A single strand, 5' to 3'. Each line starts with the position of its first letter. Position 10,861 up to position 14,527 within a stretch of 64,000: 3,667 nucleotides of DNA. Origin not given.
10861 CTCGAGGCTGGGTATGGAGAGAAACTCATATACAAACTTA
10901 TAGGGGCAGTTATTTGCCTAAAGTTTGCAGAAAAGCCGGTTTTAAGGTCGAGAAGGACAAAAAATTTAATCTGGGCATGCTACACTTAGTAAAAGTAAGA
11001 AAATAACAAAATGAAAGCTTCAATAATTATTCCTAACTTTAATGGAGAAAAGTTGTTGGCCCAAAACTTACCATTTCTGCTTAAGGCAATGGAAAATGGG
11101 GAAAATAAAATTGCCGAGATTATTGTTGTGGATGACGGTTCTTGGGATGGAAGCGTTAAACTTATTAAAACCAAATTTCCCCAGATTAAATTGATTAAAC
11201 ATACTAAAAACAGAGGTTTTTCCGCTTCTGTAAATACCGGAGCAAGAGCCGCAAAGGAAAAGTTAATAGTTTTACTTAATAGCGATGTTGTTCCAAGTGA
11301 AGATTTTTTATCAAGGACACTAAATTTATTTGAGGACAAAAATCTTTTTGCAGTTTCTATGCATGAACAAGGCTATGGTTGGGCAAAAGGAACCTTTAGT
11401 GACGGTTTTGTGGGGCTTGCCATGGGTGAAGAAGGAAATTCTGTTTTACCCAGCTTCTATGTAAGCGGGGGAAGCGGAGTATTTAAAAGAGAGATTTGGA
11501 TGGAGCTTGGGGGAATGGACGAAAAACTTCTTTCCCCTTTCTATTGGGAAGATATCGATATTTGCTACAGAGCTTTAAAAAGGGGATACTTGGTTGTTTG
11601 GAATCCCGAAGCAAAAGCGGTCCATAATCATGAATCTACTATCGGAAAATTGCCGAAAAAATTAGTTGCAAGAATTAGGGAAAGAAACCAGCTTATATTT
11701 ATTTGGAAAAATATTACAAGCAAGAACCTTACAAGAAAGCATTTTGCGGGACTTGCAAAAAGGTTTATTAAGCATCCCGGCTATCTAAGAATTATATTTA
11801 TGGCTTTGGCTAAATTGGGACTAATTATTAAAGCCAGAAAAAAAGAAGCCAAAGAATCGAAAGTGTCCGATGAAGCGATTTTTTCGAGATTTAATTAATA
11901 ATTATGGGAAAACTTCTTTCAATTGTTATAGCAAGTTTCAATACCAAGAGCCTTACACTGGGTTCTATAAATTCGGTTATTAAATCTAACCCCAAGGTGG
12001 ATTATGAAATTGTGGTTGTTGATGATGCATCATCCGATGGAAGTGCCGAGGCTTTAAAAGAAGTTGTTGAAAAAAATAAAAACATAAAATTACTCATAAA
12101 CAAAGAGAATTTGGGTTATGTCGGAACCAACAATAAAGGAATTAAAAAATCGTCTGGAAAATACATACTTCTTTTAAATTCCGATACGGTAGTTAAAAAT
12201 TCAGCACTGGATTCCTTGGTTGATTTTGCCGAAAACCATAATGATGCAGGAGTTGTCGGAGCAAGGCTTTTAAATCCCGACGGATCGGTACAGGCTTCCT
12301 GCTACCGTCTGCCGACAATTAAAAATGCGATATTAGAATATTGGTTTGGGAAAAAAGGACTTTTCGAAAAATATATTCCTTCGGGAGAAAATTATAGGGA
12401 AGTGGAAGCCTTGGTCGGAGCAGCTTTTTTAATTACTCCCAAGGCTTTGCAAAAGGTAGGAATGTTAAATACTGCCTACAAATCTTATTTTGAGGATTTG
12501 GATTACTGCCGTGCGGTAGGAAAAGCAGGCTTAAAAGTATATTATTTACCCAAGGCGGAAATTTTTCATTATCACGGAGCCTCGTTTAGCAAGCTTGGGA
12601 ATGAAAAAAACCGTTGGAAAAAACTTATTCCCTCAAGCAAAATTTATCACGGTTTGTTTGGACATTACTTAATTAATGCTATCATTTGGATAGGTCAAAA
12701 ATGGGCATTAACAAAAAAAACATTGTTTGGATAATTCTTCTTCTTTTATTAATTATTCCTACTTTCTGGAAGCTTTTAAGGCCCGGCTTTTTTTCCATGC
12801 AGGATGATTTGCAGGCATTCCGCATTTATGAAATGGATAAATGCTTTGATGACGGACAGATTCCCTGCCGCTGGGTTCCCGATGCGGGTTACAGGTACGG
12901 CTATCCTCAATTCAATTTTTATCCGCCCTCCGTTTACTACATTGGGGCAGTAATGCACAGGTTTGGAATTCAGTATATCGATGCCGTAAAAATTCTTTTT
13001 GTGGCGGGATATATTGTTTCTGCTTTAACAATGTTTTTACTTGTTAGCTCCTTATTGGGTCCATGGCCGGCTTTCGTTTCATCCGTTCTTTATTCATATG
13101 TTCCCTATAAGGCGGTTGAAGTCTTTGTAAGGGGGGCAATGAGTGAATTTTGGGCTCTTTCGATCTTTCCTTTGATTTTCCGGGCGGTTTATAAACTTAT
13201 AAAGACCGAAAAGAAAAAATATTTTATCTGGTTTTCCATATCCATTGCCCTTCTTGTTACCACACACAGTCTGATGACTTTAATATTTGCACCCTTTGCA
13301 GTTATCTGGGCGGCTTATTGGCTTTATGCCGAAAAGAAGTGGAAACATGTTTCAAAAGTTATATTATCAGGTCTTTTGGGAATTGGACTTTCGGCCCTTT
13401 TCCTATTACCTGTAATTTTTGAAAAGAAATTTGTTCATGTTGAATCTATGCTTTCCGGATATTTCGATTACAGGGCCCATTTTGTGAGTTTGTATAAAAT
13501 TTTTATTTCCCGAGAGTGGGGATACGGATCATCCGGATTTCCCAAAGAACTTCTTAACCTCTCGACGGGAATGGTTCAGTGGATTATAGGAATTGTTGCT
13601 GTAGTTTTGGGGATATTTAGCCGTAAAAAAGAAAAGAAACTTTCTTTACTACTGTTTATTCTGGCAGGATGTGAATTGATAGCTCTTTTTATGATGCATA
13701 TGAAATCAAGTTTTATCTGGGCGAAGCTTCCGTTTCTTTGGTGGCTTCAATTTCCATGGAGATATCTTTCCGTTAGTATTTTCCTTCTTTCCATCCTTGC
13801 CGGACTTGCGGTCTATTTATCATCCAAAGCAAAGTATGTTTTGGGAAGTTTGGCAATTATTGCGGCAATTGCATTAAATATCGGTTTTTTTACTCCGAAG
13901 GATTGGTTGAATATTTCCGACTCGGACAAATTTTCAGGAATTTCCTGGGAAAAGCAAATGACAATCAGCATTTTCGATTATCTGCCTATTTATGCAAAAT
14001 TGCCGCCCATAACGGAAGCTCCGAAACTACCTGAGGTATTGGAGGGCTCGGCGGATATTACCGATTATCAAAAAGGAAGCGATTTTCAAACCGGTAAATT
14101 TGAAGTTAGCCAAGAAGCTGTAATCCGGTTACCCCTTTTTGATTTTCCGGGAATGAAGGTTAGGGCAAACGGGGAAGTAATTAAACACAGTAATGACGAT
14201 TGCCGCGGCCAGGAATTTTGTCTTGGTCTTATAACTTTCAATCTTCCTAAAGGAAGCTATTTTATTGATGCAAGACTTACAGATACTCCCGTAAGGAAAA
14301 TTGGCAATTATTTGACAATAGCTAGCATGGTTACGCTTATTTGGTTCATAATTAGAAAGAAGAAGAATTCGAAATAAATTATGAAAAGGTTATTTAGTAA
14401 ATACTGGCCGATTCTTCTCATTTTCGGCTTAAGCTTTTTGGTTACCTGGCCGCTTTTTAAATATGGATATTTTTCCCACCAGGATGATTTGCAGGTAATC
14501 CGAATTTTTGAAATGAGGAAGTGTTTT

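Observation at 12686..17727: Triple tandem array of a 'F-x-QDD[LF]' membrane protein family with uncharacterised motifs (further copies at 38698 and 63582)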

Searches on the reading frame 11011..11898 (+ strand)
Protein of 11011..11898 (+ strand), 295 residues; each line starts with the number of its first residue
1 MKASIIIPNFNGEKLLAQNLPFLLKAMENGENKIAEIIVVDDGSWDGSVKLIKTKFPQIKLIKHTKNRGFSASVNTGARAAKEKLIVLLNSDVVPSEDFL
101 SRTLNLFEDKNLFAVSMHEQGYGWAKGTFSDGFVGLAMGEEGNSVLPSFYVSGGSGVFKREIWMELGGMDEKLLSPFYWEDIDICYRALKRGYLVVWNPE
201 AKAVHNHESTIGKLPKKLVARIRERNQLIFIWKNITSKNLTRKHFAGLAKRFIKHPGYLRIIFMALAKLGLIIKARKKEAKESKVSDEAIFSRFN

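Call 11: search_protein_families(library=pfam, proteins=[window:11011-11898:+], max_evalue=0.01)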
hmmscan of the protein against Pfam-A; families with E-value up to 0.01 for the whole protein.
window:11011-11898:+ (295 aa): 4 families
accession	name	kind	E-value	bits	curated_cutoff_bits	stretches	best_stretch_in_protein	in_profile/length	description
PF00535.33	Glycos_transf_2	-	5e-24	85.5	23.3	1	4-117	1-115/168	Glycosyl transferase family 2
PF13641.12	Glyco_tranf_2_3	-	5.1e-15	56.5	27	2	4-116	4-120/230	Glycosyltransferase like family 2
PF10111.15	Glyco_tranf_2_2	-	6e-09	36.2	27.3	1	4-191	1-202/276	Glycosyltransferase like family 2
PF13632.12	Glyco_trans_2_3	-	5.5e-08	33.3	27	1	86-210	2-128/198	Glycosyl transferase family group 2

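Call 53: search_solved_structures(query=window:11011-11898:+, max_evalue=0.001)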
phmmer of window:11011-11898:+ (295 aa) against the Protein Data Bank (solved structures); distinct sequences matched with E-value up to 0.001: 14.
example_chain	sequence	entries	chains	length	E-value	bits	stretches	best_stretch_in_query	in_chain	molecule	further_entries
2z87_A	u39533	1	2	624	1.6e-11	47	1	4-112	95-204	Chondroitin synthase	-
2z86_A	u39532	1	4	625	1.6e-11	46.9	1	4-112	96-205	Chondroitin synthase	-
6yv7_B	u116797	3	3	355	2e-09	40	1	3-171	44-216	Glycosyl transferase, family 2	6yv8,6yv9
6yv7_A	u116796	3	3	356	2e-09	40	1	3-171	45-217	Glycosyl transferase, family 2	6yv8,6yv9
6p61_A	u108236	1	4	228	2.5e-09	39.7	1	3-102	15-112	Glycosyltransferase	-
5mlz_A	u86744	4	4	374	1.1e-06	31.1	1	1-109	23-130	Dolichol monophosphate mannose synthase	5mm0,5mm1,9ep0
3bcv_A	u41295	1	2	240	1.3e-05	27.6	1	2-104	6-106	Putative glycosyltransferase protein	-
5hea_A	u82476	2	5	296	3.3e-05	26.2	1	4-104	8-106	Putative glycosyltransferase (GalT1)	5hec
9omj_A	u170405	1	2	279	0.00013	24.3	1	4-101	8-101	Glycosyltransferase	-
9omh_A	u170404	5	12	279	0.00013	24.3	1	4-101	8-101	Glycosyltransferase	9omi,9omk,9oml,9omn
9omm_A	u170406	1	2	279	0.00013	24.3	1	4-101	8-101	Glycosyltransferase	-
9b8v_E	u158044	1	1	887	0.00023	23.4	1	4-198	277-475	Cellulose synthase catalytic subunit [UDP-forming]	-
7lby_A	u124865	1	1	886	0.00023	23.4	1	4-198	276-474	Cellulose synthase catalytic subunit [UDP-forming]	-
9fmv_A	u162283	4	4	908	0.00024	23.4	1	4-198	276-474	Cellulose synthase catalytic subunit [UDP-forming]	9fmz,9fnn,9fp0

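Call 55: search_protein_families(library=ncbifam, proteins=[window:11011-11898:+], max_evalue=0.001)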
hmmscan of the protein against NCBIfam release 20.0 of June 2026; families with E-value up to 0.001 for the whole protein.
window:11011-11898:+ (295 aa): 16 families
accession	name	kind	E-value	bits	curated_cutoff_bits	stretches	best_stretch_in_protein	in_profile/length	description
TIGR03965.1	mycofact_glyco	equivalog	7.8e-26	91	280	1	3-214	76-289/467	mycofactocin biosynthesis glycosyltransferase MftF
NF041875.1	EPS_EpsD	equivalog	9.7e-17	61.3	370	1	4-109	2-106/325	exopolysaccharide biosynthesis glycosyltransferase EpsD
TIGR04283.1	glyco_like_mftF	equivalog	2.8e-14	53.2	182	1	4-110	2-100/221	TIGR04283 family arsenosugar biosynthesis glycosyltransferase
TIGR03937.1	PgaC_IcaA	equivalog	2.9e-14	52.8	422.3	1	3-108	47-151/407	poly-beta-1,6-N-acetyl-D-glucosamine synthase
TIGR01556.1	rhamnosyltran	subfamily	3e-12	46.3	200.55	1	32-281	19-269/281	rhamnosyltransferase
NF007482.0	PRK10073.1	equivalog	6.7e-12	45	423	1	2-112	7-115/334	glycosyltransferase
NF050819.1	PolSacchBiosHfsG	equivalog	2e-08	33.8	500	1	22-111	27-121/302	polysaccharide biosynthesis protein HfsG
NF047588.1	GlcsyltransPgfSStrep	equivalog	3.6e-08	33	500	1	1-108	1-111/308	glycosyltransferase PgfS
NF038299.1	EPS_HpsN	equivalog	3.8e-08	32.7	425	0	155-213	169-228/317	hormogonium polysaccharide biosynthesis glycosyltransferase HpsN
NF038302.1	EPS_HpsE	equivalog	1.7e-07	30.6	300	1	3-106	3-110/307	hormogonium polysaccharide biosynthesis glycosyltransferase HpsE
NF047683.1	TeichurnBiosyTuaG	equivalog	2.2e-07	30.8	400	1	3-116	8-119/252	teichuronic acid biosynthesis protein TuaG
NF041394.1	GtaseAglG_Halo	equivalog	1.3e-06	27.9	440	1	32-203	30-213/304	glucosyl-dolichyl phosphate glucuronosyltransferase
NF007986.1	PRK10714.1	equivalog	3.9e-05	22.8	529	1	2-97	7-105/316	undecaprenyl-phosphate 4-deoxy-4-formamido-L-arabinose transferase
NF053739.1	GlytfEpsEBac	equivalog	0.00011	21.3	450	1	2-114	2-114/265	glycosyltransferase EpsE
NF058614.1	PPMAGASynPpgS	equivalog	0.00018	21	370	1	5-83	4-73/226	polyprenyl-phospho-N-acetylgalactosaminyl synthase PpgS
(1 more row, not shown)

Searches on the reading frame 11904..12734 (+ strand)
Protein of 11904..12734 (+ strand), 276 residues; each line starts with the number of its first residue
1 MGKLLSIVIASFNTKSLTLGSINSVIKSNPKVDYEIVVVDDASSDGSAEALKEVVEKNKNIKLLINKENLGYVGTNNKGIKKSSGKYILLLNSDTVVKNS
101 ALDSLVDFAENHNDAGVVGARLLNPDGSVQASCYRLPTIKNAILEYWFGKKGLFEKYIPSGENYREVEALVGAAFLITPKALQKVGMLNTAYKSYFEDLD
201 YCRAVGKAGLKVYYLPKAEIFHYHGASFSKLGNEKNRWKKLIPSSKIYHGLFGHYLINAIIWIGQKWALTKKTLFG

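Call 12: search_protein_families(library=pfam, proteins=[window:11904-12734:+], max_evalue=0.01)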
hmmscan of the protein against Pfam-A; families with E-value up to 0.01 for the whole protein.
window:11904-12734:+ (276 aa): 6 families
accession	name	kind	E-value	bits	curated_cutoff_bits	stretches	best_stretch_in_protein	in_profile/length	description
PF00535.33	Glycos_transf_2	-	2.1e-27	96.6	23.3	1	6-130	1-124/168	Glycosyl transferase family 2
PF13641.12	Glyco_tranf_2_3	-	5.3e-20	72.9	27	1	5-238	3-227/230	Glycosyltransferase like family 2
PF13632.12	Glyco_trans_2_3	-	1.8e-08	34.9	27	1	87-242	1-140/198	Glycosyl transferase family group 2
PF13712.12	Glyco_tranf_2_5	-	2.8e-06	27.6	27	1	73-241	42-205/210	Glycosyltransferase like family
PF10111.15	Glyco_tranf_2_2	-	6.2e-05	23.1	27.3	1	33-110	29-107/276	Glycosyltransferase like family 2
PF13506.12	Glyco_transf_21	-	0.0039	17.1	21.7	0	78-239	24-173/174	Glycosyl transferase family 21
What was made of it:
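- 11904..12734 (+): GT2 (GT-A fold) glycosyltransferase that overlaps the start of A. Its orthologs are fused to the N-terminus of A in other genomes. Pfam Glycos_transf_2 at 96.6 bits (call 12).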

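Call 52: search_solved_structures(query=window:11904-12734:+, max_evalue=0.001)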
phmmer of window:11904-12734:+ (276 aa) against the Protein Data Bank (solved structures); distinct sequences matched with E-value up to 0.001: 19.
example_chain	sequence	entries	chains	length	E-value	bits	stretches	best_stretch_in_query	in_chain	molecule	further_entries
2z87_A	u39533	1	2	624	5.2e-11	45.7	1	4-135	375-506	Chondroitin synthase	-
2z86_A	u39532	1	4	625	5.2e-11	45.7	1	4-135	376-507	Chondroitin synthase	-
5tze_C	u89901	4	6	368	2.4e-10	43.5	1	5-131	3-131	Glycosyl transferase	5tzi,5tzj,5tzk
6p61_A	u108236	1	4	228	4.7e-10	42.5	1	5-109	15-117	Glycosyltransferase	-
5tz8_A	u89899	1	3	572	5.1e-10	42.4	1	5-131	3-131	Glycosyl transferase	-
6h1j_A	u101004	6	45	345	9.3e-10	41.6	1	3-121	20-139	Probable ss-1,3-N-acetylglucosaminyltransferase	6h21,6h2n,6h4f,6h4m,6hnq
5hea_A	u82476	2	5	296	3e-09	39.9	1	2-126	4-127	Putative glycosyltransferase (GalT1)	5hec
8vh7_A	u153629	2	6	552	3.8e-09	39.6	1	3-108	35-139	Heparosan synthase B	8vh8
8viw_A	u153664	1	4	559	3.9e-09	39.5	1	3-108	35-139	Heparosan synthase B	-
8bz8_A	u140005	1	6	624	2.3e-06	30.4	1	5-120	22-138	Glycosyltransferase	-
8bz4_A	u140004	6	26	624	2.4e-06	30.4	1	5-120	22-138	Glycosyltransferase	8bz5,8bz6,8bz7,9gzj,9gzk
3l7j_A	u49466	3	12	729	7.8e-06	28.7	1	5-106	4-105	Teichoic acid biosynthesis protein F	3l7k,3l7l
3l7i_A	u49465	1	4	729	9.3e-06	28.5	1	5-106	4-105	Teichoic acid biosynthesis protein F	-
3l7m_A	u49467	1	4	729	9.3e-06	28.4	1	5-106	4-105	Teichoic acid biosynthesis protein F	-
3bcv_A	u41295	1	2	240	3.7e-05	26.5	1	6-121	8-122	Putative glycosyltransferase protein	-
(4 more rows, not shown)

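Call 55: search_protein_families(library=ncbifam, proteins=[window:11904-12734:+], max_evalue=0.001)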
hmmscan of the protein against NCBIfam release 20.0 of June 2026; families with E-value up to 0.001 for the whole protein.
window:11904-12734:+ (276 aa): 23 families
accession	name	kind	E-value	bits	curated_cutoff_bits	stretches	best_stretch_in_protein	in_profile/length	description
NF047683.1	TeichurnBiosyTuaG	equivalog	6.6e-17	62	400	1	3-127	6-130/252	teichuronic acid biosynthesis protein TuaG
NF050050.1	ProtGlycPglI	equivalog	1.1e-16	61.1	500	1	4-130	3-128/306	GalNAc(5)-diNAcBac-PP-undecaprenol beta-1,3-glucosyltransferase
TIGR01556.1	rhamnosyltran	subfamily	3.8e-16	59.1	200.55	1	19-233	7-211/281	rhamnosyltransferase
TIGR03937.1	PgaC_IcaA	equivalog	4.6e-15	55.5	422.3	1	4-118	46-159/407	poly-beta-1,6-N-acetyl-D-glucosamine synthase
NF053739.1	GlytfEpsEBac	equivalog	1e-14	54.2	450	1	5-127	3-125/265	glycosyltransferase EpsE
NF041875.1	EPS_EpsD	equivalog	1.7e-14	54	370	1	5-228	1-213/325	exopolysaccharide biosynthesis glycosyltransferase EpsD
NF007482.0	PRK10073.1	equivalog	2e-14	53.3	423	1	4-113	7-114/334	glycosyltransferase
TIGR03965.1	mycofact_glyco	equivalog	7.9e-13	48.1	280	1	6-231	77-289/467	mycofactocin biosynthesis glycosyltransferase MftF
TIGR04009.1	wcaE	equivalog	2.4e-12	46.7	369.2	1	5-124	3-122/248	colanic acid biosynthesis glycosyltransferase WcaE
TIGR03111.1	glyc2_xrt_Gpos1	hypoth_equivalog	5.5e-11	41.9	363.95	1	6-160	52-207/439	TIGR03111 family XrtG-associated glycosyltransferase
NF038302.1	EPS_HpsE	equivalog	5.3e-10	38.8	300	1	6-122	4-124/307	hormogonium polysaccharide biosynthesis glycosyltransferase HpsE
NF038299.1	EPS_HpsN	equivalog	2.5e-09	36.6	425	1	4-125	2-122/317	hormogonium polysaccharide biosynthesis glycosyltransferase HpsN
NF047588.1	GlcsyltransPgfSStrep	equivalog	5.2e-09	35.7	500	1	5-107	3-108/308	glycosyltransferase PgfS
NF045692.1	OglycostaseCruG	equivalog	1.1e-08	34.5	600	1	5-221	43-254/386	2'-O-glycosyltransferase CruG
NF007986.1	PRK10714.1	equivalog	1.1e-08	34.5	529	1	5-126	8-130/316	undecaprenyl-phosphate 4-deoxy-4-formamido-L-arabinose transferase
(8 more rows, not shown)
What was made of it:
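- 11904..12734 (+): NCBIfam similarity is to the rhamnosyltransferase/EpsD/MftF class, all below cut-off (call 55).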

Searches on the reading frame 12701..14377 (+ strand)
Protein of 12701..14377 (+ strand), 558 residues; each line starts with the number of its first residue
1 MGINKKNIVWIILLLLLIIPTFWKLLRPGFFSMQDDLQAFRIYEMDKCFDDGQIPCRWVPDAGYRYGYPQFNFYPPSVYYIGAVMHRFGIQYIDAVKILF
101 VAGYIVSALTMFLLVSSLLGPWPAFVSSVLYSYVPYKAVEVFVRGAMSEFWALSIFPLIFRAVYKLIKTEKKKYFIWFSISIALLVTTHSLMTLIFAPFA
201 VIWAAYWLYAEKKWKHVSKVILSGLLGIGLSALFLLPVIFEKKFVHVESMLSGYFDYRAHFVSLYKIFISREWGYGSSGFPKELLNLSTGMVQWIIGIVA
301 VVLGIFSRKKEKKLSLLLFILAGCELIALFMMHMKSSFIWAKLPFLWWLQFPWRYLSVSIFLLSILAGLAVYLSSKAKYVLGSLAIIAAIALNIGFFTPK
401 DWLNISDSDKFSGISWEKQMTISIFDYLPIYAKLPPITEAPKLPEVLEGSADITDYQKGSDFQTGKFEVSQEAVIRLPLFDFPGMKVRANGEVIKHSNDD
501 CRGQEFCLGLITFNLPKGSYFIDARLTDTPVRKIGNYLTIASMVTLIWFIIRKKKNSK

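Call 4: search_protein_families(library=pfam, proteins=[window:12701-14377:+], max_evalue=1)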
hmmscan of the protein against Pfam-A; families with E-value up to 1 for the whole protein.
window:12701-14377:+ (558 aa): 3 families
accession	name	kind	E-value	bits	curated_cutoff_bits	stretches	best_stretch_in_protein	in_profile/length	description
PF09586.16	YfhO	-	0.0024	16.8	28.5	1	95-399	91-387/835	Bacterial membrane protein YfhO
PF10131.15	PTPS_related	-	0.0026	16.7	26.4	1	71-390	1-298/621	6-pyruvoyl-tetrahydropterin synthase related domain; membrane protein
PF13828.11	DUF4190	-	0.15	12.2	35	1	292-313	16-36/62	Domain of unknown function (DUF4190)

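Call 7: search_protein_families(library=ncbifam, proteins=[window:12701-14377:+], max_evalue=0.1)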
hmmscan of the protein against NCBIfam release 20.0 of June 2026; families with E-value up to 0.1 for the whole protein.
window:12701-14377:+ (558 aa): 0 families

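Call 67: list_cluster_members(proteins=[P0001, window:12701-14377:+, window:16072-17727:+, P0271])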
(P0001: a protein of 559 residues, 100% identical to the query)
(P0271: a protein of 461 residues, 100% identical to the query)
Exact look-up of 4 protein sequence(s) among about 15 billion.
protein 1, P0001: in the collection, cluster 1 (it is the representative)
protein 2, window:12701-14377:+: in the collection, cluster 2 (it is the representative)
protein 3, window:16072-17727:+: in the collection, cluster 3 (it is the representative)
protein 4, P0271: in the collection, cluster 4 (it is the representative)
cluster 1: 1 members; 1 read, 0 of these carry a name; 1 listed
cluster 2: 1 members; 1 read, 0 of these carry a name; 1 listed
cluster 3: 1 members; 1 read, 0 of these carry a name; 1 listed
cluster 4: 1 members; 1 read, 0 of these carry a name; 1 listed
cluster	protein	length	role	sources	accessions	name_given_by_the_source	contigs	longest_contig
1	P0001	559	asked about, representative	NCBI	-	-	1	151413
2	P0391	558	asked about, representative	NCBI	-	-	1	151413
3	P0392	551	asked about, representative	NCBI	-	-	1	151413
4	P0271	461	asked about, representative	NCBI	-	-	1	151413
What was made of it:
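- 12701..14377 (+): Paralog A, 558 aa from ATG 12701 (the same ORF opens at TTG 12686, 563 aa). PF10131-like GT-C membrane protein. NCBI's gene call is 558 aa (call 67).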
